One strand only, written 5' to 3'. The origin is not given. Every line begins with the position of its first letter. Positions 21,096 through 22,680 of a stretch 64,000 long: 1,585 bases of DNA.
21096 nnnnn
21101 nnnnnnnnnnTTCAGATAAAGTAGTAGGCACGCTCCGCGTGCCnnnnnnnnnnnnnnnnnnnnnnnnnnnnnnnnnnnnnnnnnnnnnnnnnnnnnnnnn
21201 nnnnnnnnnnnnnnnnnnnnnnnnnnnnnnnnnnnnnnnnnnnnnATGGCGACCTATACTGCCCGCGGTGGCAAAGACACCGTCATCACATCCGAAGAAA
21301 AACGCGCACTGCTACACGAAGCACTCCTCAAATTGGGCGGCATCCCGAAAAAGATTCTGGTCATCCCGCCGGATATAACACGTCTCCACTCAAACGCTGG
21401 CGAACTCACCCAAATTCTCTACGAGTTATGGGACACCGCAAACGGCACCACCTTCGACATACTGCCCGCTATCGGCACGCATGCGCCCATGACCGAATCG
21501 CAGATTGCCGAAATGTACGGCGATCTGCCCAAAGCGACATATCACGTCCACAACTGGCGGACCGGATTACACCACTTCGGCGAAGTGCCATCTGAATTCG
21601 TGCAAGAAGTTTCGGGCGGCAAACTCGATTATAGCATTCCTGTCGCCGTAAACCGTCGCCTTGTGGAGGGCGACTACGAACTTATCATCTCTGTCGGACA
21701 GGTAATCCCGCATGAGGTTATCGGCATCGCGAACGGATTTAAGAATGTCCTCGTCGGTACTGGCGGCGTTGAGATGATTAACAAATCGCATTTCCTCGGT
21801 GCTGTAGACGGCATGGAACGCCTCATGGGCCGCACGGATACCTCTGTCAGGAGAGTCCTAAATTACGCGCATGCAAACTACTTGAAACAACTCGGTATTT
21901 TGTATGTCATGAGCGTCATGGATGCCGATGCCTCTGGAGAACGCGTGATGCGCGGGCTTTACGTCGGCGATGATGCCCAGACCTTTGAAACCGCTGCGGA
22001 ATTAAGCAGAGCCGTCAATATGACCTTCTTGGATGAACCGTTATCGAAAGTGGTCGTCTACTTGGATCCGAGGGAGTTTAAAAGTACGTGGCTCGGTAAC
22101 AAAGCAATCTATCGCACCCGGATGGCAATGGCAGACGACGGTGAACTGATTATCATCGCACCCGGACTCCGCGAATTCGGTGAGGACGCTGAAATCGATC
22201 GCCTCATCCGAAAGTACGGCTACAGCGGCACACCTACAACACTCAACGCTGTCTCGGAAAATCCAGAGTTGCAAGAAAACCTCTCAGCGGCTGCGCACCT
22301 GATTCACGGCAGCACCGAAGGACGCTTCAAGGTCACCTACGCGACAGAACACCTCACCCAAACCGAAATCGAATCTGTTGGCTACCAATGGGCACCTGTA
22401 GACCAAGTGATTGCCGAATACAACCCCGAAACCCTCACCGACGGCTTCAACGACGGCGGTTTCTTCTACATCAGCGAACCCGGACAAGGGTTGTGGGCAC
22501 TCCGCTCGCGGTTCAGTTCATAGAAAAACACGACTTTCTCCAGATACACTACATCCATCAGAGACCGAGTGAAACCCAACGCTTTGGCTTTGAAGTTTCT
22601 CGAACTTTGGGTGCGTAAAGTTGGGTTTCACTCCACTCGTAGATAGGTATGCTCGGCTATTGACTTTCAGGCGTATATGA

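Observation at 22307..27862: Three copies of the 3-prime end of the LarA-like gene bracket two cargo segments (a 3.8-kb giant adhesin/protease gene, then a hicBA TA module): att-site-like signature of serial site-specific insertion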

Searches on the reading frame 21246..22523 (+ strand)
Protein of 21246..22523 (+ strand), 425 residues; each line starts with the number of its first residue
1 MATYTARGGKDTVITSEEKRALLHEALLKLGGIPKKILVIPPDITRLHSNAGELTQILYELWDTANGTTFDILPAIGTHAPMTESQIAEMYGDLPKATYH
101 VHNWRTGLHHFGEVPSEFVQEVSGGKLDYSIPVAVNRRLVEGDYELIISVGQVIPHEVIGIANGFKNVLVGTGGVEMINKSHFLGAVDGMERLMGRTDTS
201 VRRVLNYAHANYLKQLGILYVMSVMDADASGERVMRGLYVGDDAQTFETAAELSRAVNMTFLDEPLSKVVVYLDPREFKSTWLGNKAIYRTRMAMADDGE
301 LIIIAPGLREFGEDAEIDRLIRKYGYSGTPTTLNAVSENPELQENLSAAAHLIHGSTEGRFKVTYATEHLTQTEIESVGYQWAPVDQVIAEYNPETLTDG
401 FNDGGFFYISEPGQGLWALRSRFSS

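Call 7: search_protein_families(library=pfam, proteins=[window:21246-22523:+], max_evalue=0.01)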
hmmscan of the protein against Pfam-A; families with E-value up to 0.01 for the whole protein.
window:21246-22523:+ (425 aa): 1 family
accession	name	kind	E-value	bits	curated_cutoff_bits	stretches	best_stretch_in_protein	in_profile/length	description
PF09861.14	Lar_N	-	6.7e-16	58.5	23.3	1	34-184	54-194/204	Lactate racemase N-terminal domain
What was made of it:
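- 21246..22523 (+): Anchor gene: LarA-family protein (nickel-pincer-cofactor-dependent putative hexonate epimerase), 425 aa. Its last base of Ser424, last codon and stop (22517-22523) come from the inserted segment. Pfam Lar_N 6.7e-16 (call 7).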

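Call 9: find_related_loci(query=window:21246-22523:+, collection=genome_contigs, flank=10000)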
Query window:21246-22523:+ (425 aa) in genome_contigs; peptide patterns used: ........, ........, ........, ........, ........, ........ (x = any residue, [..] = any of these).
306 stretches matched a pattern; 248 encode a relative of the query (tblastn E <= 1e-3); the best 80 are kept; 80 distinct loci.
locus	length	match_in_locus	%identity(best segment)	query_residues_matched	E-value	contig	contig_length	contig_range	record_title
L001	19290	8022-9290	96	1-423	0e+0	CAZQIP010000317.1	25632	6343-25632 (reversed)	MAG TPA_asm: uncultured bacterium isolate SRP338948_co1_32 genome assembly, contig: k141_80207, whole genome shotgun seq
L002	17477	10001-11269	96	1-423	0e+0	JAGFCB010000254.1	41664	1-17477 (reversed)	MAG: Candidatus Poribacteria bacterium isolate SB0101 contig_10215, whole genome shotgun sequence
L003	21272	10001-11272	95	1-424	0e+0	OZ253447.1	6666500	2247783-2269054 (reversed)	MAG: Candidatus Poribacteria bacterium isolate c3a381aa-0ed9-4b9f-99fb-31763fcdc289 genome assembly, chromosome: 1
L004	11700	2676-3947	95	1-424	0e+0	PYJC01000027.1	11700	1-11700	MAG: Candidatus Poribacteria bacterium isolate PCPOR1 Ga0206387_1027, whole genome shotgun sequence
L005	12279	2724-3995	95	1-424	0e+0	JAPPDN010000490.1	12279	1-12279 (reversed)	MAG: Candidatus Poribacteria bacterium isolate IRC4_bin_27 NODE_2789_length_12279_cov_5.14889, whole genome shotgun sequ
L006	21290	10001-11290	94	1-424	0e+0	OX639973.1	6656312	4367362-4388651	MAG: uncultured Poribacteria bacterium isolate a51c2dcd-0bc8-4832-ac43-f95c9d639ad7 genome assembly, chromosome: 1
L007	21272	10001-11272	94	1-424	0e+0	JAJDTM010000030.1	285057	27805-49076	MAG: Candidatus Poribacteria bacterium isolate jk18x1bzbins.25 k141_1615195, whole genome shotgun sequence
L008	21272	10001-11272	94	1-424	0e+0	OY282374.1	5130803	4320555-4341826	MAG: Candidatus Poribacteria bacterium genome assembly, chromosome: 1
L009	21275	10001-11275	95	1-425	0e+0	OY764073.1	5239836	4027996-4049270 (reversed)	MAG: Candidatus Poribacteria bacterium isolate c0dbee2e-4153-42cb-9392-5991059e4d04 genome assembly, chromosome: 1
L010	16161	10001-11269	95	1-423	0e+0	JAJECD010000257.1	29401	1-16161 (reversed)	MAG: Candidatus Poribacteria bacterium isolate jk18x9bins.85 k141_98839, whole genome shotgun sequence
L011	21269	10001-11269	94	1-423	0e+0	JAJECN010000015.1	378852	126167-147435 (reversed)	MAG: Candidatus Poribacteria bacterium isolate jk18xAbins.24 k141_832839, whole genome shotgun sequence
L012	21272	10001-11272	93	1-424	0e+0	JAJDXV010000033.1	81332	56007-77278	MAG: Candidatus Poribacteria bacterium isolate jk18x27bins.53 k141_1101122, whole genome shotgun sequence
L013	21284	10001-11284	94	1-424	0e+0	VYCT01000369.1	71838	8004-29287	MAG: Candidatus Poribacteria bacterium isolate SB0675_bin_22 NODE_156_length_71838_cov_12.924787, whole genome shotgun s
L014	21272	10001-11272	93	1-424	0e+0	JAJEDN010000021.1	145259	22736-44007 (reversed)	MAG: Candidatus Poribacteria bacterium isolate p16x33bins.23 k141_1287006, whole genome shotgun sequence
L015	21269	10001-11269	95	1-424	0e+0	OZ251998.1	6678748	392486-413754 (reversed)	MAG: Candidatus Poribacteria bacterium isolate 8f110123-501e-42ad-9d55-583bbc997c7d genome assembly, chromosome: 1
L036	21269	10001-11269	93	1-423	0e+0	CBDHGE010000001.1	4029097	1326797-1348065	MAG: Candidatus Poribacteria bacterium isolate 9ac9c1da-626f-4e18-9c15-12d165d572a9 genome assembly, contig: contig_1, w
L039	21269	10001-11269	91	1-423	0e+0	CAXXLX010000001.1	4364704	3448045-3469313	MAG: Candidatus Poribacteria bacterium isolate 1c23486e-f1bb-4f7c-a5ff-9ffc904aba33 genome assembly, contig: contig_1, w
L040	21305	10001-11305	91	1-424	0e+0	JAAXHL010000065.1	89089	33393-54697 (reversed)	MAG: Candidatus Poribacteria bacterium isolate Plut_88888 unfiltered_Plut_88888_genomic_contig_379859, whole genome shot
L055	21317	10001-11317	86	1-424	0e+0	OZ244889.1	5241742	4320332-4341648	MAG: Candidatus Poribacteria bacterium isolate e98e4a03-ae45-434a-8c9f-424be2589405 genome assembly, chromosome: 1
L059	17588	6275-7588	85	1-423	0e+0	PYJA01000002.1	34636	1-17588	MAG: Candidatus Poribacteria bacterium isolate PCPOR2a Ga0207197_1002, whole genome shotgun sequence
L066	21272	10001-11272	82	1-424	0e+0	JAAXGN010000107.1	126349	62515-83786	MAG: Candidatus Poribacteria bacterium isolate Plut_88864 filtered_Plut_88864_genomic_contig_1894, whole genome shotgun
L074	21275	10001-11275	81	1-424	0e+0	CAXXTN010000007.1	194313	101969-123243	MAG: Candidatus Poribacteria bacterium isolate 64752d50-abd0-46dd-90db-3fd08d7746be genome assembly, contig: contig_7, w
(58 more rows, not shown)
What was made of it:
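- Tried and rejected: The single genome-collection scan was spent on synteny (call 9).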

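Call 23: find_encoding_contigs(protein=window:21246-22523:+, flank=10000, max_places=10)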
Protein window:21246-22523:+ (425 aa): no gene with exactly this product is on record in the collection.

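Call 27: find_related_loci(query=window:21246-22523:+, collection=metagenome_contigs, flank=10000)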
Query window:21246-22523:+ (425 aa) in metagenome_contigs; peptide patterns used: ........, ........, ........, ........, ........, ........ (x = any residue, [..] = any of these).
208 stretches matched a pattern; 151 encode a relative of the query (tblastn E <= 1e-3); the best 80 are kept; 80 distinct loci.
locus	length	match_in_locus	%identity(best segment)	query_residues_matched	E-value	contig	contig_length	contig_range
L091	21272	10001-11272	94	1-424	0e+0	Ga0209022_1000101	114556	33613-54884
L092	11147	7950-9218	87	1-423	0e+0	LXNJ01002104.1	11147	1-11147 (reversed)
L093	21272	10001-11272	87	1-424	0e+0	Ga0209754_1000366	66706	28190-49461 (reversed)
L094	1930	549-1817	75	1-424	0e+0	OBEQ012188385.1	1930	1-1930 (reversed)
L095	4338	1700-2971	74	1-425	0e+0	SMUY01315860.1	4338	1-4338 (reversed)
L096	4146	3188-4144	98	1-319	0e+0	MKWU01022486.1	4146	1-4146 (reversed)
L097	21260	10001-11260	68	1-420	0e+0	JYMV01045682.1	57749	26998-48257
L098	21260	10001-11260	67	1-420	0e+0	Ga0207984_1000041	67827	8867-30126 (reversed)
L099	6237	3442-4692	68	1-417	0e+0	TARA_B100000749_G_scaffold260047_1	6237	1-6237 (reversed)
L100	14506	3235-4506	64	1-424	0e+0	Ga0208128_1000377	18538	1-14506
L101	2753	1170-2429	66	1-420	0e+0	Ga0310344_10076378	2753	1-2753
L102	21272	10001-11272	64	1-423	0e+0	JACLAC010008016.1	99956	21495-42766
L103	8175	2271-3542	57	1-423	7e-164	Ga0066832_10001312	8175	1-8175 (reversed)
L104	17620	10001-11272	57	1-423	1e-163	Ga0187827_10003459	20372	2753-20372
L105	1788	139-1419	58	1-423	3e-177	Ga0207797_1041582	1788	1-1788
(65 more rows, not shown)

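Call 40: search_protein_families(library=pfam, proteins=[L015:11297-11983:+], max_evalue=0.1)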
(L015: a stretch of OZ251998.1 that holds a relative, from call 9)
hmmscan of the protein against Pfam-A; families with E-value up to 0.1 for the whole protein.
L015:11297-11983:+ (228 aa): 1 family
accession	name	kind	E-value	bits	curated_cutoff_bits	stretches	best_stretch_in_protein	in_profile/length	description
PF01850.27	PIN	-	9.2e-05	23.5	23.6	1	12-123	2-108/120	PIN domain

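Call 41: search_protein_families(library=ncbifam, proteins=[window:21246-22523:+, L015:11297-11983:+], max_evalue=0.1)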
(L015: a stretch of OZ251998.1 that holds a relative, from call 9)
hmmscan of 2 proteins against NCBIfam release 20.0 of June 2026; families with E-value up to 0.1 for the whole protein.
window:21246-22523:+ (425 aa): 6 families
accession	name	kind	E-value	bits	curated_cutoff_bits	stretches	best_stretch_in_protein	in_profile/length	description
NF052594.1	NPN_18_hexonate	equivalog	6.9e-180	598.1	500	1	12-418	3-410/411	nickel-dependent putative hexonate epimerase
NF052593.1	NPN_racem_MAR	equivalog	4.7e-16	58.4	500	1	33-314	57-321/415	nickel-dependent malate racemase, LarAH6 family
NF033504.2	Ni_dep_LarA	equivalog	1.7e-11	43.5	460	1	22-198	49-214/422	nickel-dependent lactate racemase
NF052595.1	NPN_LarAH5_MAR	equivalog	2.1e-11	43.5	462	1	34-309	57-315/415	nickel-dependent malate racemase, LarAH5 family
NF052525.1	NPN_LarAH10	equivalog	1.4e-08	33.9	540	1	35-192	61-209/426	NPN-dependent 2-hydroxyacid racemase, LarAH10 family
NF003368.0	PRK04447.1-1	equivalog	0.07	12.3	423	0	138-230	192-285/337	hypothetical protein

L015:11297-11983:+ (228 aa): 0 families
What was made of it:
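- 21246..22523 (+): NCBIfam NF052594 at 598 bits, above the 500-bit cutoff (call 41).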

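Call 57: search_protein_families(library=pfam, proteins=[L039:11740-13824:+, L074:11792-12577:+, L059:7789-8256:+, L055:11445-11663:+, L040:14637-15494:+, L005:4002-5597:+, L001:12460-13395:+, L036:12372-13532:+, L066:11248-13239:+], max_evalue=0.001)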
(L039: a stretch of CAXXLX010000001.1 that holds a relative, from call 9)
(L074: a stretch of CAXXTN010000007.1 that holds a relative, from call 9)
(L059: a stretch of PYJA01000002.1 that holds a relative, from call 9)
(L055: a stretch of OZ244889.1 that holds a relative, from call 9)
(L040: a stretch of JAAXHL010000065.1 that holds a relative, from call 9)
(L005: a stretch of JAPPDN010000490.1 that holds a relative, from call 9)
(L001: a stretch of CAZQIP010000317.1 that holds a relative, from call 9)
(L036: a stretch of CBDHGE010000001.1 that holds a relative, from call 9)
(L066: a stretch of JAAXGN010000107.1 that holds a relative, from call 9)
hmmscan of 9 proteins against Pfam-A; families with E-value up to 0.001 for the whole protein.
L039:11740-13824:+ (694 aa): 5 families
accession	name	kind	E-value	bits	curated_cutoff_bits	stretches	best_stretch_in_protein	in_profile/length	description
PF09848.15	SLFN-g3_helicase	-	1.6e-08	34.7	24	1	289-424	4-93/354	Schlafen group 3, DNA/RNA helicase domain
PF13401.12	AAA_22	-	2e-05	25.3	27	1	289-432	8-105/130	AAA domain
PF01443.25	Viral_helicase1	-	0.00029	21.1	21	0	289-313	1-25/228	Viral superfamily 1 RNA helicase core domain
PF04851.21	ResIII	-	0.00037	20.9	22.5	0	284-424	21-139/164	Type III restriction enzyme, res subunit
PF13538.12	UvrD_C_2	-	0.0007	19.9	27.4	0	610-665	6-52/52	UvrD-like helicase C-terminal domain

L074:11792-12577:+ (261 aa): 1 family
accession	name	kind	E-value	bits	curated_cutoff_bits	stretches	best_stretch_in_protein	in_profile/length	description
PF05685.18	Uma2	-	1.1e-18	67.8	27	1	37-186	20-167/172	Putative restriction endonuclease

L059:7789-8256:+ (155 aa): 1 family
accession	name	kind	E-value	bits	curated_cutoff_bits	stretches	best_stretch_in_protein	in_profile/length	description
PF02452.23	PemK_toxin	-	3.7e-13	50.1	23.1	1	54-150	1-108/109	PemK-like, MazF-like toxin of type II toxin-antitoxin system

L055:11445-11663:+ (72 aa): 0 families

L040:14637-15494:+ (285 aa): 1 family
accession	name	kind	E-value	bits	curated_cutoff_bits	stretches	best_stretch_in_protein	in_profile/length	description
PF13385.13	Laminin_G_3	-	2.1e-25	90.1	27.6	1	103-260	6-151/151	Concanavalin A-like lectin/glucanases superfamily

L005:4002-5597:+ (531 aa): 1 family
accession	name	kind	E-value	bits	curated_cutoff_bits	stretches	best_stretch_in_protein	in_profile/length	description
PF12831.13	FAD_oxidored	-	4.4e-81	273.7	27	1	34-516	1-412/416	FAD dependent oxidoreductase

L001:12460-13395:+ (311 aa): 1 family
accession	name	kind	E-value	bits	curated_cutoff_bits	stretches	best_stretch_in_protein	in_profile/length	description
PF05721.19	PhyH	-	1.5e-11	45.5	22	1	52-286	1-212/213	Phytanoyl-CoA dioxygenase (PhyH)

L036:12372-13532:+ (386 aa): 2 families
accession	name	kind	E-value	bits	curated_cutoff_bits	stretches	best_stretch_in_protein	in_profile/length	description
PF01385.25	OrfB_IS605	-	1.1e-21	77.7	30.5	1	177-286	8-118/120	Probable transposase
PF07282.18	Cas12f1-like_TNB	-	2.4e-17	63.3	26.3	1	297-363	1-59/60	Cas12f1-like, TNB domain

L066:11248-13239:+ (663 aa): 2 families
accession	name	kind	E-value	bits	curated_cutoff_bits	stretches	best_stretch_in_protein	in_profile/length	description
PF01555.25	N6_N4_Mtase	-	8.5e-33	114.6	26.7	1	231-539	1-219/221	DNA methylase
PF12564.13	TypeIII_RM_meth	-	1.5e-19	70.4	25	1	68-123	1-56/56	Type III restriction/modification enzyme methylation subunit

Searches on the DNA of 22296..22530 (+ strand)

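Call 60: search_dna_similar(query=window:22296-22530:+, collection=phages, mode=distant, max_evalue=0.001)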
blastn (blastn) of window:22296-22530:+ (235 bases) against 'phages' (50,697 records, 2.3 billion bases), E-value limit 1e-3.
No match.

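Call 61: search_dna_similar(query=window:22296-22530:+, collection=plasmids, mode=distant, max_evalue=0.001)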
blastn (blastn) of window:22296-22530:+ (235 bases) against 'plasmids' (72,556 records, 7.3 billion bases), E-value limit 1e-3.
No match.
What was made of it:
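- On Integrase-mediated integrative element at a gene 3' end (att duplication / CIME accretion): The 235-nt LarA end gave no blastn hit in phage or plasmid collections (calls 60, 61).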
